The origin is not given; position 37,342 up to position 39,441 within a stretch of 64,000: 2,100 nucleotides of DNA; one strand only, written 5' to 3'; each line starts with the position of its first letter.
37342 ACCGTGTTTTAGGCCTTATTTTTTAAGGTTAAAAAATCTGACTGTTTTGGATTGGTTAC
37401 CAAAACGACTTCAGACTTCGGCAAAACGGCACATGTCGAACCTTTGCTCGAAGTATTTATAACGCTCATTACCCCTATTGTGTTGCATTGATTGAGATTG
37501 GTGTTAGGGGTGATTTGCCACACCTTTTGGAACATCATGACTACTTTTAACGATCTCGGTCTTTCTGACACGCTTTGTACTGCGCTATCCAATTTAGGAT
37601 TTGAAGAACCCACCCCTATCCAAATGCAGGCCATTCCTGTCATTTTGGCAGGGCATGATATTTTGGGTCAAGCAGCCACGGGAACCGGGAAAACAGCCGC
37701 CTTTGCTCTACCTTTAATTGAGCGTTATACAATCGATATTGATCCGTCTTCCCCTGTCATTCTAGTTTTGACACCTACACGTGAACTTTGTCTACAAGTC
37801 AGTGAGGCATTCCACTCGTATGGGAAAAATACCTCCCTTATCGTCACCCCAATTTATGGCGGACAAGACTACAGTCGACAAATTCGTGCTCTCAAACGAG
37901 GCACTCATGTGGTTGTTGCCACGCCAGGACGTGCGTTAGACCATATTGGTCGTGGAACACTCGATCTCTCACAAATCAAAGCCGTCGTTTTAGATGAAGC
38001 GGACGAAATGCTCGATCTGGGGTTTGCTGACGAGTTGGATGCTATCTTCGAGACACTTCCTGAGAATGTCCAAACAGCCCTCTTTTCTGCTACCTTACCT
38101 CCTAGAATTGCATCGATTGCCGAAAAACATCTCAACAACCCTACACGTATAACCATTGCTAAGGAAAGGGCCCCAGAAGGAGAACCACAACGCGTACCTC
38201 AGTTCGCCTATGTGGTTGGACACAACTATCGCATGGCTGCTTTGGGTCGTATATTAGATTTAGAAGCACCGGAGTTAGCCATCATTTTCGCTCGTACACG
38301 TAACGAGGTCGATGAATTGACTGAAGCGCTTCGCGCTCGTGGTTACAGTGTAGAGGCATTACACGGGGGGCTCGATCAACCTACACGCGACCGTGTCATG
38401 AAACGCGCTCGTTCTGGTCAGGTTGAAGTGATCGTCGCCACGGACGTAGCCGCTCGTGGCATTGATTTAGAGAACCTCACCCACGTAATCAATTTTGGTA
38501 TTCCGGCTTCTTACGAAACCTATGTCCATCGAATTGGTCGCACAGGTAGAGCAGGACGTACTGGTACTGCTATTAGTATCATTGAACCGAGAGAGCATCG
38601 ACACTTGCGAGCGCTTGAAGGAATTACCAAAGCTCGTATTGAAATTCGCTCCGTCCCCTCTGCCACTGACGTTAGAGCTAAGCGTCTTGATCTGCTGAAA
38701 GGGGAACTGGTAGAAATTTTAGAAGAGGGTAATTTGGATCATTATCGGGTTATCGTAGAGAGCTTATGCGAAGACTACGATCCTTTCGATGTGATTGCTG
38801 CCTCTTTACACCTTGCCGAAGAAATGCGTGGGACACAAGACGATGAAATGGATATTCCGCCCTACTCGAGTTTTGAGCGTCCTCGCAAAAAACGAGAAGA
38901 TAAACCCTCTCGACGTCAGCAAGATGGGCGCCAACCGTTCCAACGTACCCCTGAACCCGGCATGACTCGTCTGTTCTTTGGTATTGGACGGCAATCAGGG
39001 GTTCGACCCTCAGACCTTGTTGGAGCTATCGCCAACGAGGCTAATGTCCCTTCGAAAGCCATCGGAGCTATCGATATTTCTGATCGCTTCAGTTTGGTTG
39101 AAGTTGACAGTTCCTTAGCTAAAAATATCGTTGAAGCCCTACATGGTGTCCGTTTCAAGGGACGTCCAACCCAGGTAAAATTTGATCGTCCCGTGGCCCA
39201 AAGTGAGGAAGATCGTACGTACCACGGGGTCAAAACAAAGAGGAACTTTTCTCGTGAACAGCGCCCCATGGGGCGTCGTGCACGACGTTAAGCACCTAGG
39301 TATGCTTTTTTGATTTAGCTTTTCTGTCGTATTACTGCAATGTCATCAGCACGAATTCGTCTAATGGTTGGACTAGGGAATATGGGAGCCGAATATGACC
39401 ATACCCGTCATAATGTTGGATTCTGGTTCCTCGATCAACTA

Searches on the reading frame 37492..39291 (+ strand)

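Call 46: search_protein_families(library=pfam, proteins=[window:37492-39291:+], max_evalue=0.00001)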
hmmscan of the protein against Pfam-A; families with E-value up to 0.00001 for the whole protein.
window:37492-39291:+ (599 aa): 5 families
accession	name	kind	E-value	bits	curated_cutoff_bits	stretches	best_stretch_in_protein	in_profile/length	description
PF00270.35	DEAD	-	1.3e-47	162.1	26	1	41-205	1-163/167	DEAD/DEAH box helicase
PF00271.37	Helicase_C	-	1.2e-30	106.4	23.5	1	248-355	3-110/110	Helicase conserved C-terminal domain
PF03880.21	DbpA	-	1.8e-23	82.8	25.6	1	493-563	1-71/72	DbpA RNA binding domain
PF25399.1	DeaD_dimer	-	4.2e-11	43.1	23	1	389-446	1-60/67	RNA helicase DeaD dimerization domain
PF04851.21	ResIII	-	3.9e-07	30.6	22.5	1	42-194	6-155/164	Type III restriction enzyme, res subunit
